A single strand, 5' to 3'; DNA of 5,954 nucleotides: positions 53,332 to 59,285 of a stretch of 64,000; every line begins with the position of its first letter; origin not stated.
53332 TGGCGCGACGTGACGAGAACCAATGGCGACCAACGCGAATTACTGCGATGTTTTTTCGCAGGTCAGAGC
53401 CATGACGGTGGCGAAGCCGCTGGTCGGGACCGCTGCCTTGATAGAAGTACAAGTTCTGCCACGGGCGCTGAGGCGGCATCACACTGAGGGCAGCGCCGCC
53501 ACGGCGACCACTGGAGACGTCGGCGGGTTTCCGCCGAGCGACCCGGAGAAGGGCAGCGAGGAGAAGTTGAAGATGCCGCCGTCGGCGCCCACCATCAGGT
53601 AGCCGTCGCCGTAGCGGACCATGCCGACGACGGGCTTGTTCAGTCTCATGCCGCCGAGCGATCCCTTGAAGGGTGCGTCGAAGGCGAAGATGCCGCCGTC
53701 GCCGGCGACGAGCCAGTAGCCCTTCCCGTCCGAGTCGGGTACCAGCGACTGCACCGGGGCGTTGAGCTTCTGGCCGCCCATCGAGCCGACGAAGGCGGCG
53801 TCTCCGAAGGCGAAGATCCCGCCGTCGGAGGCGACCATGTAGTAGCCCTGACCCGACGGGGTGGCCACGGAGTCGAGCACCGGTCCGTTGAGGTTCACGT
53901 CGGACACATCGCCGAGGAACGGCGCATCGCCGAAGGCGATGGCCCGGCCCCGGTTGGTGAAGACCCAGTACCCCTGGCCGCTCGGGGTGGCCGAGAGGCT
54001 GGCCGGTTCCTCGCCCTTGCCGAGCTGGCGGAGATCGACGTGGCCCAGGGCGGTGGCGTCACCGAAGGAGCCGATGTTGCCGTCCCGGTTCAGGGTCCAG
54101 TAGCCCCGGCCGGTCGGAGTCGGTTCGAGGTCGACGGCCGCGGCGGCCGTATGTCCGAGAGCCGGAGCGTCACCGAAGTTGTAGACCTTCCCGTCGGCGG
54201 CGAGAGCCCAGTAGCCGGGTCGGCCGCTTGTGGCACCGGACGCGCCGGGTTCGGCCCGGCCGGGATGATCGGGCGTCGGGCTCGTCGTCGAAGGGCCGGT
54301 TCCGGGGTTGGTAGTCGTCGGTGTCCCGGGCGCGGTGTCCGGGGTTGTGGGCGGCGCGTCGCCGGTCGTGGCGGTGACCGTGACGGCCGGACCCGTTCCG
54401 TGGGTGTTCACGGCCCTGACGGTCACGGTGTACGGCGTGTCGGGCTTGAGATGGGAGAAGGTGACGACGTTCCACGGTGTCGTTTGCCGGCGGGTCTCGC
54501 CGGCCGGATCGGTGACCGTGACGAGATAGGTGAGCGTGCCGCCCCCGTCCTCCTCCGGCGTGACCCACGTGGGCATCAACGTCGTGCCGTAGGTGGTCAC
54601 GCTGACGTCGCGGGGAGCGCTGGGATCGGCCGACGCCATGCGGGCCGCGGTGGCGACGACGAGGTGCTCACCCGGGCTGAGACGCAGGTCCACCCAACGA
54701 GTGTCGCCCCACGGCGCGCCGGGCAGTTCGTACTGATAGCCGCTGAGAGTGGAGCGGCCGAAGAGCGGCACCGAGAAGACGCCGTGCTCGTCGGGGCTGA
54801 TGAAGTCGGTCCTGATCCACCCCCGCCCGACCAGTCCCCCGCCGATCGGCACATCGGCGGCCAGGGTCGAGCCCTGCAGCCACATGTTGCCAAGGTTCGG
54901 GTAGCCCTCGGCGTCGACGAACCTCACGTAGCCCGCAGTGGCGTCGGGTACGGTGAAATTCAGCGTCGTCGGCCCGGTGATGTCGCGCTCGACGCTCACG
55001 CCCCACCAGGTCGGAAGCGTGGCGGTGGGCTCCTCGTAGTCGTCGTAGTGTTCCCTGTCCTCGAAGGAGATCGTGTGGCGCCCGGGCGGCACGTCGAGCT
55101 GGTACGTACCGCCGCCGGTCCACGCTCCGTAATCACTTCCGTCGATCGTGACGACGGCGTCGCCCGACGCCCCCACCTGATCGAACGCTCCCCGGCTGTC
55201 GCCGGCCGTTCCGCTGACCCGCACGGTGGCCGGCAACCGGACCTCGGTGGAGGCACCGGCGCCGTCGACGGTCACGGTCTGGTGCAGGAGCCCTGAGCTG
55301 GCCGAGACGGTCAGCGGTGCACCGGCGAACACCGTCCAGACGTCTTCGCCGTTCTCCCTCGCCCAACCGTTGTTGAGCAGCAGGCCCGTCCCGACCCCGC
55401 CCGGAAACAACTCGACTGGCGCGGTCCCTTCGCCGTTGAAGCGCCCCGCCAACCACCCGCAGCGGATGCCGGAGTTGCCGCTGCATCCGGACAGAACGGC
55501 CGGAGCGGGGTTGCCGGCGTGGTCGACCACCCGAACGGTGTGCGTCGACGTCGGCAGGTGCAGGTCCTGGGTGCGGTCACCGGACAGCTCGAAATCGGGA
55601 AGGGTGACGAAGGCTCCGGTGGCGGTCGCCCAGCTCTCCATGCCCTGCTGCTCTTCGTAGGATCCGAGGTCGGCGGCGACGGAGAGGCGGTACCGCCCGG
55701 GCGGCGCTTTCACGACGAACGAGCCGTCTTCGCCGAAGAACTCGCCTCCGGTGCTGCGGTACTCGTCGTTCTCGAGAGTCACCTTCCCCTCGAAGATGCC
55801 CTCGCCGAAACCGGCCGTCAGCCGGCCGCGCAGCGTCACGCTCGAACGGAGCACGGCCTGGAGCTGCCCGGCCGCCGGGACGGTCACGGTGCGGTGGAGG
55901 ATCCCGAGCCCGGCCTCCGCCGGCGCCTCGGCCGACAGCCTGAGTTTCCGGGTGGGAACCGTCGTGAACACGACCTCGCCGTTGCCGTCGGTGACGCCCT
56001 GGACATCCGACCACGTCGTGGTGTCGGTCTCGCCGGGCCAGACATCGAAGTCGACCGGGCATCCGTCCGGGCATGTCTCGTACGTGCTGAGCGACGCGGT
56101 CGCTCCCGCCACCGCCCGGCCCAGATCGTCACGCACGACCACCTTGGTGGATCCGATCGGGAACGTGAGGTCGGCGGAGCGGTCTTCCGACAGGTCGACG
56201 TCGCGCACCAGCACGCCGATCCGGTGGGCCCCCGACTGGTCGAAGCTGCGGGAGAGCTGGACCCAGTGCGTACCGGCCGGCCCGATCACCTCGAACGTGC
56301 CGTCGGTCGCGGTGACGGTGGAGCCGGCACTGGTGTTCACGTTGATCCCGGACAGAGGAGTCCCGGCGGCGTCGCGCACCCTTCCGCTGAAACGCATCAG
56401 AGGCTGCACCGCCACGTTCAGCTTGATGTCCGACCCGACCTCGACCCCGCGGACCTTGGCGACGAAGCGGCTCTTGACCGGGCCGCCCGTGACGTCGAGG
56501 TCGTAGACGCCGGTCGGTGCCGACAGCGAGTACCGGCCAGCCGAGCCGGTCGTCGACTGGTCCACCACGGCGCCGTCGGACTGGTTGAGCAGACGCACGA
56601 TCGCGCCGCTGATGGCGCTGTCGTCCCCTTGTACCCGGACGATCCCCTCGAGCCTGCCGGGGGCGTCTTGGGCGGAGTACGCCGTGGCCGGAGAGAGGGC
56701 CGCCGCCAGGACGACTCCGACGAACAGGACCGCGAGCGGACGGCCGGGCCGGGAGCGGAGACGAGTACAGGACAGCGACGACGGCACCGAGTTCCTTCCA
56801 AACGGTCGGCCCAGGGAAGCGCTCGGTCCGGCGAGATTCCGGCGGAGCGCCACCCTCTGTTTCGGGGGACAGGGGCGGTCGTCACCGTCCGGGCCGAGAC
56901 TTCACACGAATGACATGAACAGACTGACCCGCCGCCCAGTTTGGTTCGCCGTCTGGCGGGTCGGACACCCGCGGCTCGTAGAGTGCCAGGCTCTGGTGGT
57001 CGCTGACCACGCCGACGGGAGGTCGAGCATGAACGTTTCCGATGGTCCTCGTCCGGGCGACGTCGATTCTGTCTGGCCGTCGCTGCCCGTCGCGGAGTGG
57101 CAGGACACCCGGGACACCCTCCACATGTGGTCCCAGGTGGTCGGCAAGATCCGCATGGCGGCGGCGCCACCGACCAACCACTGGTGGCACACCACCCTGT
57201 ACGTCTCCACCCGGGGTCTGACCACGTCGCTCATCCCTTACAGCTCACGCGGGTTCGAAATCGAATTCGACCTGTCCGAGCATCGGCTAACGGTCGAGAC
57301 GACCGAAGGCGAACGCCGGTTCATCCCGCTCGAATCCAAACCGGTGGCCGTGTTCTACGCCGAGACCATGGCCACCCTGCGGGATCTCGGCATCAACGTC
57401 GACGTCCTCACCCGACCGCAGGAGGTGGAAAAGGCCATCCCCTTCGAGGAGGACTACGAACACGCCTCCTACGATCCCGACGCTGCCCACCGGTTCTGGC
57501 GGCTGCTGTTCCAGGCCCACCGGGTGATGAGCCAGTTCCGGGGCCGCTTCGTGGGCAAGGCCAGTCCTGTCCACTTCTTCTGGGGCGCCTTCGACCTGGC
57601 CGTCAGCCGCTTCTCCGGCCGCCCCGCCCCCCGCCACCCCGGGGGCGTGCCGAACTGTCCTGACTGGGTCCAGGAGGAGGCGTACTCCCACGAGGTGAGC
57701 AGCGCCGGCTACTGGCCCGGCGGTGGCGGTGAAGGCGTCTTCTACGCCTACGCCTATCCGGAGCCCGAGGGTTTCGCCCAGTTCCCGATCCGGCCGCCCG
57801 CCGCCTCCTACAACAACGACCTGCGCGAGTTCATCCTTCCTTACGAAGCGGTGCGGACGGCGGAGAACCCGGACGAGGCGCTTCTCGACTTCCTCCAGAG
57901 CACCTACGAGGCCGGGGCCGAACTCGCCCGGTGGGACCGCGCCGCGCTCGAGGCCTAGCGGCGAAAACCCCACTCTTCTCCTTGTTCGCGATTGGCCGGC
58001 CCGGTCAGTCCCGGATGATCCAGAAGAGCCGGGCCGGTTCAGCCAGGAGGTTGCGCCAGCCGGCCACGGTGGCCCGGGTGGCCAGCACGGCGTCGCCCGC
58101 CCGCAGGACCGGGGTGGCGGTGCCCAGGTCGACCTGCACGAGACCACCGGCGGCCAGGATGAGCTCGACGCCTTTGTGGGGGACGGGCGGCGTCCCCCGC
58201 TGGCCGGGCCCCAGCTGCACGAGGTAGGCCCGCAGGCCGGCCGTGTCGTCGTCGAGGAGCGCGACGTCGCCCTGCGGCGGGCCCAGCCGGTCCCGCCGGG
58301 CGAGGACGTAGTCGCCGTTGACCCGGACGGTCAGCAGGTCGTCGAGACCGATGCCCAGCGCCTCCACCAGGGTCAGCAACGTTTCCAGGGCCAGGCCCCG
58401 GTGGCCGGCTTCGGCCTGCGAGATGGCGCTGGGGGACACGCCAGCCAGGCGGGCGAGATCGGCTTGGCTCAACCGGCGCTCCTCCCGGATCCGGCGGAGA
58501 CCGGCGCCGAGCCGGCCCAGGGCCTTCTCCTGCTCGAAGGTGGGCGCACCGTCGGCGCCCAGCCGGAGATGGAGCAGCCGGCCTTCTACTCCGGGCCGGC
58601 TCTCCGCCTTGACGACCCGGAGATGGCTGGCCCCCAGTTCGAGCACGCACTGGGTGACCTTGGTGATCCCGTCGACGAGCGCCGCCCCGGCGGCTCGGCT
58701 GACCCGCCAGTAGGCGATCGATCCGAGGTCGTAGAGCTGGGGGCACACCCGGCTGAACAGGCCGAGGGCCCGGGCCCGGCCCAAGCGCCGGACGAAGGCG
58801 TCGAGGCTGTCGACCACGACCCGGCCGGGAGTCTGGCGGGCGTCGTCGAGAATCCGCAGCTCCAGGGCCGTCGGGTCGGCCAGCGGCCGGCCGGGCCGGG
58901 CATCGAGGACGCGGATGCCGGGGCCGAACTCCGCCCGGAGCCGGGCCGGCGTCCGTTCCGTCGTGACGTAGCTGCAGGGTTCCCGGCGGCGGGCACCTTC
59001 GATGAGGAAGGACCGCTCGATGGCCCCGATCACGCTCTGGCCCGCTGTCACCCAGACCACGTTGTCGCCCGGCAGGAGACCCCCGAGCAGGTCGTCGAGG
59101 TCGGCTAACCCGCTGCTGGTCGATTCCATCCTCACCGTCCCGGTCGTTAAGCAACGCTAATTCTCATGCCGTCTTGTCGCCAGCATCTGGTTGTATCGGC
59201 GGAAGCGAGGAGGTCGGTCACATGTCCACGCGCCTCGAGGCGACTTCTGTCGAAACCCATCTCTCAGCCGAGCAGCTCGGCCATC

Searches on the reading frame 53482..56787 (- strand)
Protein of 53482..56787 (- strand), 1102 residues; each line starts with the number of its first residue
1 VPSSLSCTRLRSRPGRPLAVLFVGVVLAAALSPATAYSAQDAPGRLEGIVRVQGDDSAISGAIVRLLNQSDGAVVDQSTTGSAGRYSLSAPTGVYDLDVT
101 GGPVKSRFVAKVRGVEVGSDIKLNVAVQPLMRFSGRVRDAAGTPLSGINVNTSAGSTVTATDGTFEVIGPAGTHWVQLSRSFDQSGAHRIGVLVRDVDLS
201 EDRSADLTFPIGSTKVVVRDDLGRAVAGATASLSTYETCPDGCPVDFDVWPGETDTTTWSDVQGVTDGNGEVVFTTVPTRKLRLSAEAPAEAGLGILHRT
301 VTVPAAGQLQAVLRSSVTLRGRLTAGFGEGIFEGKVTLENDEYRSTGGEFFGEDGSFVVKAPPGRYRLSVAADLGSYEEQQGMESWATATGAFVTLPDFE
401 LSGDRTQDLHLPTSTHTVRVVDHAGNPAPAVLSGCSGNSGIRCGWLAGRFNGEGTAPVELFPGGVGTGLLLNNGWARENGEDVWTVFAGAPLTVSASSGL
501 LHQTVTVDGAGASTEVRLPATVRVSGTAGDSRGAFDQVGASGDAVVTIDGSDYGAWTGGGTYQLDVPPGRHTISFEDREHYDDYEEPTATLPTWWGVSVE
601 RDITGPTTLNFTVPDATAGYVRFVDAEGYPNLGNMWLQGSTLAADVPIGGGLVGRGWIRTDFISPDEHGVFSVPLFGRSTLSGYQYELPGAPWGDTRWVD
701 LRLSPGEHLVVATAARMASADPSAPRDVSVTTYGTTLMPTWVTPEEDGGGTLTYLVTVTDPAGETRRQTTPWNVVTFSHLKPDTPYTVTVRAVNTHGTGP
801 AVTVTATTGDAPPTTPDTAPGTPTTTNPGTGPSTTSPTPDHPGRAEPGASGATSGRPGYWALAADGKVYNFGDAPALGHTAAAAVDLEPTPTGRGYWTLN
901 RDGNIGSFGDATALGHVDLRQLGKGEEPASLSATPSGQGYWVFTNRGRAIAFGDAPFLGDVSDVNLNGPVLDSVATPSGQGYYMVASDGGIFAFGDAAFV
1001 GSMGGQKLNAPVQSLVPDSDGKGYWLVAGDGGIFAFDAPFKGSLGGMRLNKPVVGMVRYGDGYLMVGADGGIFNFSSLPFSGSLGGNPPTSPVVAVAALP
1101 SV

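Call 46: search_protein_families(library=pfam, proteins=[window:53482-56787:-], max_evalue=0.001)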
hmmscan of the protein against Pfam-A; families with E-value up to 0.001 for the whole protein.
window:53482-56787:- (1102 aa): 4 families
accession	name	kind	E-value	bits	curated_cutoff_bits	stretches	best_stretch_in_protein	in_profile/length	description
PF13620.12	CarboxypepD_reg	-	1e-18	67.9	32.3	2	46-112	2-67/82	Carboxypeptidase regulatory-like domain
PF00041.27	fn3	-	2.6e-10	40.8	25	1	723-801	1-77/84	Fibronectin type III domain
PF13715.12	CarbopepD_reg_2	-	2.9e-06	27.7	32.2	0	134-177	2-49/88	CarboxypepD_reg-like domain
PF15976.11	CooC_C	-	0.00017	22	29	0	122-177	8-63/93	CS1-pili formation C-terminal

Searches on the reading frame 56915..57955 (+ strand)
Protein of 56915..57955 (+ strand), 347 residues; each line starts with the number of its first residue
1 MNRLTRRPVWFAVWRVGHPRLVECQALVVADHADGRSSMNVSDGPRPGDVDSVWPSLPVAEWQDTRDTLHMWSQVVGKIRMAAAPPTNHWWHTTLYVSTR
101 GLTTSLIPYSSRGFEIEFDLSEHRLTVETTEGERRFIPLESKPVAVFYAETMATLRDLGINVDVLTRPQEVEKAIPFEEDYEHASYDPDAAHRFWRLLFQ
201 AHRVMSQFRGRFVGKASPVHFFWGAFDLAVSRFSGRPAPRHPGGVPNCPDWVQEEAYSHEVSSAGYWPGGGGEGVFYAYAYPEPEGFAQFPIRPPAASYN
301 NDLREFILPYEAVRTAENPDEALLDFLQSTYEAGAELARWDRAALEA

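Call 46: search_protein_families(library=pfam, proteins=[window:56915-57955:+], max_evalue=0.001)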
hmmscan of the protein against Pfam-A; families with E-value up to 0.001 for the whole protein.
window:56915-57955:+ (347 aa): 1 family
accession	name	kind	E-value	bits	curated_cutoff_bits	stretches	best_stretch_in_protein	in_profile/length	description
PF19459.4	DUF5996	-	1.2e-139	465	25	1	54-346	1-295/296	Family of unknown function (DUF5996)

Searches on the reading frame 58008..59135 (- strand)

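Call 46: search_protein_families(library=pfam, proteins=[window:58008-59135:-], max_evalue=0.001)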
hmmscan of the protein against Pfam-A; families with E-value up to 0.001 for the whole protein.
window:58008-59135:- (376 aa): 7 families
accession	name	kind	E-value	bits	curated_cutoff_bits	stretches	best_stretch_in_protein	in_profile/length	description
PF01381.28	HTH_3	-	2e-14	53.8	23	1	213-267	1-55/55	Helix-turn-helix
PF13560.12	HTH_31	-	2.1e-10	41.2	27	1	208-265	1-59/64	Helix-turn-helix domain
PF13443.12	HTH_26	-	7.6e-08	32.9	22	1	213-269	2-59/63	Cro/C1-type HTH DNA-binding domain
PF12844.13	HTH_19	-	1.6e-07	31.5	30.2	1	213-269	4-60/64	Helix-turn-helix domain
PF07883.17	Cupin_2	-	2.7e-05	24.2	27.2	1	305-373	2-69/70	Cupin domain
PF13744.12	HTH_37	-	0.0001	22.5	27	1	208-262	18-73/80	Helix-turn-helix domain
PF20432.4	Xre-like-HTH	-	0.00099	19.8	25.8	0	213-239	15-41/63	Antitoxin Xre-like helix-turn-helix domain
